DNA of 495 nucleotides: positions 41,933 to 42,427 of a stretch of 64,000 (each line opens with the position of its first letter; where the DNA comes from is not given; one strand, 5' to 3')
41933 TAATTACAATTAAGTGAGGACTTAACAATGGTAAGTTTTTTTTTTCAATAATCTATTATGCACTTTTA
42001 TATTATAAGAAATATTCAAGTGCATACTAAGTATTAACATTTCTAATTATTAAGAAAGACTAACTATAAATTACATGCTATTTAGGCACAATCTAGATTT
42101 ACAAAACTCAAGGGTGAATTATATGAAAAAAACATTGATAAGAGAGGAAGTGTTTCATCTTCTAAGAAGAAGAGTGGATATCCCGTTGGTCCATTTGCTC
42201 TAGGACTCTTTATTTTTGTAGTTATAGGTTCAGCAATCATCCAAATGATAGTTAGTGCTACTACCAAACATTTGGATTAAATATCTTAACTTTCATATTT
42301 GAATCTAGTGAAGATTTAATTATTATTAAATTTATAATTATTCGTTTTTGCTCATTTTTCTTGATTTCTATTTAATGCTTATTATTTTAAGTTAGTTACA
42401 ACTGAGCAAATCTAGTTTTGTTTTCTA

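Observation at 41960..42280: SERP1/RAMP4-like small ER membrane protein with an intron directly after the start codon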

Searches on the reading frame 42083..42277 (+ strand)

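Call 4: search_protein_families(library=pfam, proteins=[window:42083-42277:+], max_evalue=10)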
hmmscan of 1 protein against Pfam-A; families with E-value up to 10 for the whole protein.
seq(65 aa): 2 families
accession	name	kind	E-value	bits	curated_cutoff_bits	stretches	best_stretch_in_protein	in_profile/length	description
PF06624.17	RAMP4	-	3.3e-22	78.7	24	1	2-58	1-59/60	Ribosome associated membrane protein RAMP4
PF17254.7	DUF5321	-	0.13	12.1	27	1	20-57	27-65/160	Family of unknown function (DUF5321)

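Call 5: find_homologous_proteins(query=window:42083-42277:+, max_evalue=0.001)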
Query seq(65 aa) (65 aa): 4 proteins with E <= 0.001 among 4 candidates.
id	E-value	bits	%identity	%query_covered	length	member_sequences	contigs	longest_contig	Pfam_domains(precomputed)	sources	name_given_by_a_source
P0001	3.3e-32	126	95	100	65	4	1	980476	PF06624.18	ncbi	ncbi:Stress-associated endoplasmic reticulum protein [Cryptosporidium meleagridis]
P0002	2.7e-30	120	88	100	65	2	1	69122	PF06624.18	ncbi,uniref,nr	ncbi:stress associated endoplasmic reticulum [Cryptosporidium sp. chipmunk genotype I]|uniref:stress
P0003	1.1e-25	105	82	100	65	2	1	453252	PF06624.18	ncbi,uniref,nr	ncbi:hypothetical protein FG379_003271 [Cryptosporidium bovis]|uniref:uncharacterized protein n=1 Ta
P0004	2.1e-25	104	82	100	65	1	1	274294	PF06624.18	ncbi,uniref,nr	ncbi:hypothetical protein FG386_001792 [Cryptosporidium ryanae]|uniref:uncharacterized protein n=1 T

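Call 6: search_solved_structures(query=window:42083-42277:+, max_evalue=1, show_alignments=2)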
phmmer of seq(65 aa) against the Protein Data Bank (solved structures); distinct sequences matched with E-value up to 1: 2.
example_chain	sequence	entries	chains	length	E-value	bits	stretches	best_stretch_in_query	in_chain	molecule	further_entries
8rjb_4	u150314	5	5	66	2.7e-08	36.6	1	7-58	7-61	Stress-associated endoplasmic reticulum protein | Stress-associated endoplasmic reticulum protein 1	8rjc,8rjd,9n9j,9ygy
7xdi_A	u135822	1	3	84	0.15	15.5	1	24-60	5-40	VP1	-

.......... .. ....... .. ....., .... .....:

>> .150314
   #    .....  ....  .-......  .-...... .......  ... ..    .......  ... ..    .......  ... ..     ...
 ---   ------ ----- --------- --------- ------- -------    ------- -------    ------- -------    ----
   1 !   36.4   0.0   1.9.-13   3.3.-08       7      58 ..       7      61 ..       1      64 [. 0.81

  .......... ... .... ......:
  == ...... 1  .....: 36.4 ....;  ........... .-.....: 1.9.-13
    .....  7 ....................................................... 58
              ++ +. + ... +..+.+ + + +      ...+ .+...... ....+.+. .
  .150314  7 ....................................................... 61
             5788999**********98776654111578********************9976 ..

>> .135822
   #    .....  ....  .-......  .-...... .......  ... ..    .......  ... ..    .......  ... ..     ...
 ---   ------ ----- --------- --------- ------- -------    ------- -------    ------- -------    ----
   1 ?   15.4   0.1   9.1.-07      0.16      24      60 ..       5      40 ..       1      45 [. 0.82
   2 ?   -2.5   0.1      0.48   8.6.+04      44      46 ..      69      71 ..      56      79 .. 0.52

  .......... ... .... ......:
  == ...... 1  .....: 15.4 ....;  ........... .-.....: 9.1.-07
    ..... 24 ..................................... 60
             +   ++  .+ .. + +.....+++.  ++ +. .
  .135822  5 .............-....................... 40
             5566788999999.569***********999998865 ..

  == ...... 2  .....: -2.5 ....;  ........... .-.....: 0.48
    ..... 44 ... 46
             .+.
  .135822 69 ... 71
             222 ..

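Call 7: find_encoding_contigs(protein=P0001, flank=3000, max_places=3)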
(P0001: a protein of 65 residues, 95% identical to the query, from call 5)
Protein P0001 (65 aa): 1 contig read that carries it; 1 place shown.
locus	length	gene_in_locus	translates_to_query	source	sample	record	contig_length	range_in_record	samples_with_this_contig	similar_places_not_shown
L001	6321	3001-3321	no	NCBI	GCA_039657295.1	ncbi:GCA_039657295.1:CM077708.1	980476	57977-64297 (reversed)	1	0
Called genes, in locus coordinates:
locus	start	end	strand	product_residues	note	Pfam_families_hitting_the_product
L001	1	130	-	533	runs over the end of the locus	PF04851:ResIII, PF00270:DEAD, PF00271:Helicase_C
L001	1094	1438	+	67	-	PF01779:Ribosomal_L29e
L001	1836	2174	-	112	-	PF00428:Ribosomal_60s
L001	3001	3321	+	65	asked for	PF06624:RAMP4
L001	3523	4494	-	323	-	-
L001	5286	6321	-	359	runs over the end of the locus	PF04427:Brix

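Call 8: find_encoding_contigs(protein=P0002, flank=3000, max_places=3)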
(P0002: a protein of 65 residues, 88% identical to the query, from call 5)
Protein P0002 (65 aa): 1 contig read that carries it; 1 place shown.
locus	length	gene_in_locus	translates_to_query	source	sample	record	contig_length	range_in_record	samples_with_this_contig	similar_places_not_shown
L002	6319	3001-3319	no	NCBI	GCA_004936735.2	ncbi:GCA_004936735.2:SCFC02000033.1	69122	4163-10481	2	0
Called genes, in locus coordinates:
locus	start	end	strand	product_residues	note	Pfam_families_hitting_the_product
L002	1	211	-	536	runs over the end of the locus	PF04851:ResIII, PF00270:DEAD, PF00271:Helicase_C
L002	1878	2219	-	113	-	PF00428:Ribosomal_60s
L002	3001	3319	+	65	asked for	PF06624:RAMP4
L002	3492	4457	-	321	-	-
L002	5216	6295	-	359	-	PF04427:Brix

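Call 9: find_encoding_contigs(protein=P0003, flank=3000, max_places=3)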
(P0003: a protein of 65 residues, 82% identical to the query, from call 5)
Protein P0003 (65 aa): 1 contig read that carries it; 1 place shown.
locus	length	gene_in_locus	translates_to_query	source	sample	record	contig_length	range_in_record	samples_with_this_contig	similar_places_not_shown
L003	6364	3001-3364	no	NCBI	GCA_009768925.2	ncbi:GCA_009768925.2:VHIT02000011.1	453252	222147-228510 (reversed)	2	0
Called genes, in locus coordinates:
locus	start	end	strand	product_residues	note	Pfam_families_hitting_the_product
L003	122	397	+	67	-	PF01779:Ribosomal_L29e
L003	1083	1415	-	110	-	PF00428:Ribosomal_60s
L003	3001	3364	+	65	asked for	PF06624:RAMP4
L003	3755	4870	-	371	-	PF04427:Brix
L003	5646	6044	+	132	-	PF01282:Ribosomal_S24e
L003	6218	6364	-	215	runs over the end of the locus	-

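Call 10: find_encoding_contigs(protein=P0004, flank=3000, max_places=3)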
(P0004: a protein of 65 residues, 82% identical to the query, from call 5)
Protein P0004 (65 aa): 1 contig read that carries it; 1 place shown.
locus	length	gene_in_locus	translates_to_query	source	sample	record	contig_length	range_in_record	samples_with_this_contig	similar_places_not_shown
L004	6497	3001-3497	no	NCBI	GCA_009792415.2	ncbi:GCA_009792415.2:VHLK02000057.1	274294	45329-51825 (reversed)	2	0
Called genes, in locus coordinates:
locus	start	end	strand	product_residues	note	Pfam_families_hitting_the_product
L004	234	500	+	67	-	PF01779:Ribosomal_L29e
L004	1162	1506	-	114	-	PF00428:Ribosomal_60s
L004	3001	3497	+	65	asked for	PF06624:RAMP4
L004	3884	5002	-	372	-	PF04427:Brix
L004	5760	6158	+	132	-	PF01282:Ribosomal_S24e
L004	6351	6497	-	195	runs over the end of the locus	-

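Call 12: list_cluster_members(proteins=[window:42083-42277:+, P0001])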
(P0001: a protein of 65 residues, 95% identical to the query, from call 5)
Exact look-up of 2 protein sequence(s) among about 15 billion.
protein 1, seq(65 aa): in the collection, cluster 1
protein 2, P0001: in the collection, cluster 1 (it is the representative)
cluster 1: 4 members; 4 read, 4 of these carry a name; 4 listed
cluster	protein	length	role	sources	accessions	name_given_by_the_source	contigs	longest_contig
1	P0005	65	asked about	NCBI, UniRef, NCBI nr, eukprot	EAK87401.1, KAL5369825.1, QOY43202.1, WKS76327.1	hypothetical protein [Cryptosporidium parvum Iowa II] | Ribosome associated membrane protein RAMP4 n=2 Tax=Cryptosporidium parvum TaxID=5807 ... | QOY43202.1 hypothetical protein CPATCC_000926 [Cryptosporidium parvum]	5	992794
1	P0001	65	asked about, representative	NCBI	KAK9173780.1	Stress-associated endoplasmic reticulum protein [Cryptosporidium meleagridis]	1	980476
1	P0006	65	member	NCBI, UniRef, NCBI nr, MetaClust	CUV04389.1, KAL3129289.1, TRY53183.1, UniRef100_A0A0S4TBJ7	Stress-associated endoplasmic reticulum protein [Cryptosporidium tyzzeri] | Ribosome associated membrane protein RAMP4 n=2 Tax=Cryptosporidium hominis TaxID=237895 ... | status=active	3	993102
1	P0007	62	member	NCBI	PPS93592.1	Stress-associated endoplasmic reticulum protein, partial [Cryptosporidium hominis]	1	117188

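Call 13: find_encoding_contigs(protein=window:42083-42277:+, flank=3000, max_places=6)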
Protein seq(65 aa) (65 aa): 4 contigs read that carry it; 1 place shown.
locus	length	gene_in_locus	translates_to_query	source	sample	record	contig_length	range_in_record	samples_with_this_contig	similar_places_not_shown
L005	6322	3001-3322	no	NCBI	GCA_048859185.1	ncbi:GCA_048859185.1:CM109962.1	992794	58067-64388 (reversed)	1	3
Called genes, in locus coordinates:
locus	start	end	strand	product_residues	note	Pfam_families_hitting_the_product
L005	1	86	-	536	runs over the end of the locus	PF04851:ResIII, PF00270:DEAD, PF00271:Helicase_C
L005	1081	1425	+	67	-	PF01779:Ribosomal_L29e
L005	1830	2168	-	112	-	PF00428:Ribosomal_60s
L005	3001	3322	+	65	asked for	PF06624:RAMP4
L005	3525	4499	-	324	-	-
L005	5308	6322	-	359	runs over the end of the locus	PF04427:Brix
